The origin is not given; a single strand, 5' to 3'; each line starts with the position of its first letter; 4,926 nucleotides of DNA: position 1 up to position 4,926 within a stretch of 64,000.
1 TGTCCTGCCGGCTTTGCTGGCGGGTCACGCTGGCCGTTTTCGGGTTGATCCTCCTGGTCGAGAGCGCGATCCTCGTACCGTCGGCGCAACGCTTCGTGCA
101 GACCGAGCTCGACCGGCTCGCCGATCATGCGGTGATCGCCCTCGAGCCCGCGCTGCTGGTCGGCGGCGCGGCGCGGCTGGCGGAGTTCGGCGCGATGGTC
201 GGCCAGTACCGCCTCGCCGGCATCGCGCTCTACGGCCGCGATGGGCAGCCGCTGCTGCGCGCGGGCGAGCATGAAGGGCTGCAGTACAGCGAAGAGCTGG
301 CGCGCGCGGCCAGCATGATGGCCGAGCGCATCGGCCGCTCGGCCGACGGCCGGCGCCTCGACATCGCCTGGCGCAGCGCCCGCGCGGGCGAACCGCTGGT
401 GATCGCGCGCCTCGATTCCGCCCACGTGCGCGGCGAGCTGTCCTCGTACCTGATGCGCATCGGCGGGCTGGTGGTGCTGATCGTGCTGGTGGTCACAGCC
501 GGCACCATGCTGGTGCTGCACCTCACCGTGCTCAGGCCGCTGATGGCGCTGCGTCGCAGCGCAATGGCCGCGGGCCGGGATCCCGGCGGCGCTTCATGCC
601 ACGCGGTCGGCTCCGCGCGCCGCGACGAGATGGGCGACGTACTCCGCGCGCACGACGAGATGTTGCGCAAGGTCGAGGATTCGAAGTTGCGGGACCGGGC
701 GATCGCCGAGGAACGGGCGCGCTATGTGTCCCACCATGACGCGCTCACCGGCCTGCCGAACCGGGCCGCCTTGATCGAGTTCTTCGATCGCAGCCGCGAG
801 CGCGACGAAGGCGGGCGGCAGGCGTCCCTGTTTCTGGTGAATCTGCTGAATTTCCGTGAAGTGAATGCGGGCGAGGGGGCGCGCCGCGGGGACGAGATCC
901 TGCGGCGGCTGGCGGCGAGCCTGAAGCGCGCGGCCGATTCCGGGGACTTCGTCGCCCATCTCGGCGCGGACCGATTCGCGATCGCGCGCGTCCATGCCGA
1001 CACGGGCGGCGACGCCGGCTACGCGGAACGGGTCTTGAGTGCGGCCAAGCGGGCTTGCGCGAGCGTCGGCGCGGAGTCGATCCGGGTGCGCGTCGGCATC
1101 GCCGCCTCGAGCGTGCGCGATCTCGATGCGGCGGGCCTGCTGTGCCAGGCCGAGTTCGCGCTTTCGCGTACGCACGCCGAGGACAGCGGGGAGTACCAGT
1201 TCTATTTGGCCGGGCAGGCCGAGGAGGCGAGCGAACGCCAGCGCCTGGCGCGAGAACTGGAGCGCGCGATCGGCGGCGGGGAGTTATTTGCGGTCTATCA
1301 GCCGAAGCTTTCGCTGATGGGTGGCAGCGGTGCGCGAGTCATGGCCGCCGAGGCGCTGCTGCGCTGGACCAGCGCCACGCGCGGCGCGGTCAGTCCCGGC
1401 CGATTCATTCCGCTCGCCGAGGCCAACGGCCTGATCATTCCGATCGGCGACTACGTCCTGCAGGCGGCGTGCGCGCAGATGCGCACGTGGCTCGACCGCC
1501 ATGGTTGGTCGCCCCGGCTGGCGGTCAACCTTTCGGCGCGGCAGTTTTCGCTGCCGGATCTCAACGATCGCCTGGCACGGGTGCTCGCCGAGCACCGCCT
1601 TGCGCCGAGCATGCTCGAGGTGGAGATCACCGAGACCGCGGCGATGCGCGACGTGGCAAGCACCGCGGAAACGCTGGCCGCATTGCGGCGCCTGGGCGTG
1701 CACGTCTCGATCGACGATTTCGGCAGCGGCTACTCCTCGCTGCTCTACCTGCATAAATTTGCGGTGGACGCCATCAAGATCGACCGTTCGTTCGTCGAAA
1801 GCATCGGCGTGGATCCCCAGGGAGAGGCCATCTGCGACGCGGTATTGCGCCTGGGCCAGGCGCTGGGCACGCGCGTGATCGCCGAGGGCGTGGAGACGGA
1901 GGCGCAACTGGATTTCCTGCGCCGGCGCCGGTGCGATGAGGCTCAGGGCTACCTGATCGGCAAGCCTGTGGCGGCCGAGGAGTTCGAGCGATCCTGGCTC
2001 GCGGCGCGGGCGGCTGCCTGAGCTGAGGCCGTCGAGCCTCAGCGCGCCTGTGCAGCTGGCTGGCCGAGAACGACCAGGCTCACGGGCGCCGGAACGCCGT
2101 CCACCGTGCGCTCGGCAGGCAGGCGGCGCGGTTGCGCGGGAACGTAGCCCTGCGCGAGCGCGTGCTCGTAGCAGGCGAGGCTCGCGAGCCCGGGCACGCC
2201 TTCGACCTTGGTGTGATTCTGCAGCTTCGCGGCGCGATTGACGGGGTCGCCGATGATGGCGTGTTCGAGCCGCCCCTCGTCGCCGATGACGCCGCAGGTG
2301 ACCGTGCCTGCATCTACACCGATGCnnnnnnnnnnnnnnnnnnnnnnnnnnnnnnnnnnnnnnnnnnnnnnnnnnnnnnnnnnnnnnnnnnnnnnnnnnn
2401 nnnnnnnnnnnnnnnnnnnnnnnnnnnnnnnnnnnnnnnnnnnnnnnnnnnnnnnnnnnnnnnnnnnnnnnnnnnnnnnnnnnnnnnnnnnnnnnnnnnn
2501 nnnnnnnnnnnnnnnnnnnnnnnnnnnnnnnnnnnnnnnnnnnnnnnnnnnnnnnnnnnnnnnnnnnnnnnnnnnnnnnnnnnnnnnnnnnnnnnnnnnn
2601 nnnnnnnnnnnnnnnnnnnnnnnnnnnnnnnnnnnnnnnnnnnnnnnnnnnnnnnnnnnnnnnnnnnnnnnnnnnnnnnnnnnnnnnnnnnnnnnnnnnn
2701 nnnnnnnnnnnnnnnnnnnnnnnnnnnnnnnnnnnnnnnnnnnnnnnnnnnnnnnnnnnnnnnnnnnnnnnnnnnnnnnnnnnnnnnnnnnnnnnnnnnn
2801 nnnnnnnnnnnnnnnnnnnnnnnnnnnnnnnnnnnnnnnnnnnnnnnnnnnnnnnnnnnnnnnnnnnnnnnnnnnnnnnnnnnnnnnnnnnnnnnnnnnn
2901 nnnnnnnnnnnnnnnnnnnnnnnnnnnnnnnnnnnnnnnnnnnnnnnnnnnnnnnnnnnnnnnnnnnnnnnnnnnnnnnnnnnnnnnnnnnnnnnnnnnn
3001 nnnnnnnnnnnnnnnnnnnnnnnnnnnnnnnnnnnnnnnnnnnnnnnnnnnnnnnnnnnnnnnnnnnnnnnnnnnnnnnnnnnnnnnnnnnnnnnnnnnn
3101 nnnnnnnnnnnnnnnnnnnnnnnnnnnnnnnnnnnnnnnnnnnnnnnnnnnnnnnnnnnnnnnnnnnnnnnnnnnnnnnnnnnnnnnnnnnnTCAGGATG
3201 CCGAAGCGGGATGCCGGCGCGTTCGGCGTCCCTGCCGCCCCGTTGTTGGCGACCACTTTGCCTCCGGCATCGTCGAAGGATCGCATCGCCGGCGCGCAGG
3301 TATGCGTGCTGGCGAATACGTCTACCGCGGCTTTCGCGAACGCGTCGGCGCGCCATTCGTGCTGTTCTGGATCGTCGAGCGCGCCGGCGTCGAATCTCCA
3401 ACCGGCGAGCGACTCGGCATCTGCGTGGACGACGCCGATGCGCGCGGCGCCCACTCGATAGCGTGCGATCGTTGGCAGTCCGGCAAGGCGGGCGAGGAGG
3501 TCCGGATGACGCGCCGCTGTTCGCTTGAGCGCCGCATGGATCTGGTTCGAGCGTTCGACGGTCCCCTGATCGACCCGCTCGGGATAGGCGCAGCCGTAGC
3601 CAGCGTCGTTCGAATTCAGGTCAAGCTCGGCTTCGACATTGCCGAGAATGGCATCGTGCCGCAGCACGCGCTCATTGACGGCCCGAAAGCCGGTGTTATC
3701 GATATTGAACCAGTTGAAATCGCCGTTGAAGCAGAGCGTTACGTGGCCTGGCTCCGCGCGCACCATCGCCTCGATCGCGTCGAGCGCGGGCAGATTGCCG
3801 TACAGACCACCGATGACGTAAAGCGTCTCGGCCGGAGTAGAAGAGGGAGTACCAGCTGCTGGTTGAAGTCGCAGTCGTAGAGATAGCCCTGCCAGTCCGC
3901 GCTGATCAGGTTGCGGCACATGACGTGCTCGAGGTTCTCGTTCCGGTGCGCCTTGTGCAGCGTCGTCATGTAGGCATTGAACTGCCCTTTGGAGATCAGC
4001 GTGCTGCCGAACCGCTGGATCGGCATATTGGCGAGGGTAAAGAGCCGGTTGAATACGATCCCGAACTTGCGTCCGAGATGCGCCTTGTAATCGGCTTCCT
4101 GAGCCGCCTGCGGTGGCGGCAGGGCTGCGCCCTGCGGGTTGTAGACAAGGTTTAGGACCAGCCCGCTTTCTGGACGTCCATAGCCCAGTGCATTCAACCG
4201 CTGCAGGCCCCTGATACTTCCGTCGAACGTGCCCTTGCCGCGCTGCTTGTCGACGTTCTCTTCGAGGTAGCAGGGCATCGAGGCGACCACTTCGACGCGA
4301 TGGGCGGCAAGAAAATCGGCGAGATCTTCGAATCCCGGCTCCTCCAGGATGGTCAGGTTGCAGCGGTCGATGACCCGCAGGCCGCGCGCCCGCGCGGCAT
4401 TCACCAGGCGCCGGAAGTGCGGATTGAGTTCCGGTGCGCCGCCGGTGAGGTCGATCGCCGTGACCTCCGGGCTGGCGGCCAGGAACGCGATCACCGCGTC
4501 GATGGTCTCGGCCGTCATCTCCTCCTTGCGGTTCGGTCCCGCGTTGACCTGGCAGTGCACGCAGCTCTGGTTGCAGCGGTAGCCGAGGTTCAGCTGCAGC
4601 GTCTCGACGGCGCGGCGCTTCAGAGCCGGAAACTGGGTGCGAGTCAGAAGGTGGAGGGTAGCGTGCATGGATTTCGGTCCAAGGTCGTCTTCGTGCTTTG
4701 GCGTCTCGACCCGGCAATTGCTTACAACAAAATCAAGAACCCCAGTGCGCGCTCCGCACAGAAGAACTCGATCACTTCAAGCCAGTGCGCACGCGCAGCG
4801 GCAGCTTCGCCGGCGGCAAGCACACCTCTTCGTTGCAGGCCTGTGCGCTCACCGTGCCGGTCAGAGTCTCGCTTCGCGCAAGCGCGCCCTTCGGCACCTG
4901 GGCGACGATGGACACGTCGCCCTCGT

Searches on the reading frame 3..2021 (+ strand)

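Call 34: search_protein_families(library=pfam, proteins=[window:3-2021:+], max_evalue=0.01)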
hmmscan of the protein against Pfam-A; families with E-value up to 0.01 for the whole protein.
window:3-2021:+ (672 aa): 2 families
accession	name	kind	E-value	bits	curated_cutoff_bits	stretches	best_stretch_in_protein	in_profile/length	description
PF00563.25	EAL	-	5.2e-66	222.8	31.3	1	417-655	2-236/236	EAL domain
PF00990.26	GGDEF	-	3.5e-19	69.6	23.8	1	243-390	1-154/161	Diguanylate cyclase, GGDEF domain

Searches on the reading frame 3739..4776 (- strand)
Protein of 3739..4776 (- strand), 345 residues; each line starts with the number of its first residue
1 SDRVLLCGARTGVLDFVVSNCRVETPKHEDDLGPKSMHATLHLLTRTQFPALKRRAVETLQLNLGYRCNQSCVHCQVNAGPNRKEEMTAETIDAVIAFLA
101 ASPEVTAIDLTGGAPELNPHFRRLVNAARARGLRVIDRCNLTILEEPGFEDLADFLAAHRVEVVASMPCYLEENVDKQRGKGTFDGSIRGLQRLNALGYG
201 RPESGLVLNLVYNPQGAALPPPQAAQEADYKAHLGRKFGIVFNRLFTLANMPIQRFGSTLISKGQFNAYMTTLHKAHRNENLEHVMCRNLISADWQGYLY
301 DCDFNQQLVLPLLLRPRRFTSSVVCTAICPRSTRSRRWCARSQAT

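Call 34: search_protein_families(library=pfam, proteins=[window:3739-4776:-], max_evalue=0.01)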
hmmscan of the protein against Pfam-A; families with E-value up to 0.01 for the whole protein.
window:3739-4776:- (345 aa): 2 families
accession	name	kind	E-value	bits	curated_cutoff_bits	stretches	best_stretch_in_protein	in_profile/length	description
PF12345.13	DUF3641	-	9.1e-37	126.5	24.9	1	219-312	1-94/134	Protein of unknown function (DUF3641)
PF04055.27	Radical_SAM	-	1.4e-14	55.1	29.5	1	63-201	2-143/166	Radical SAM superfamily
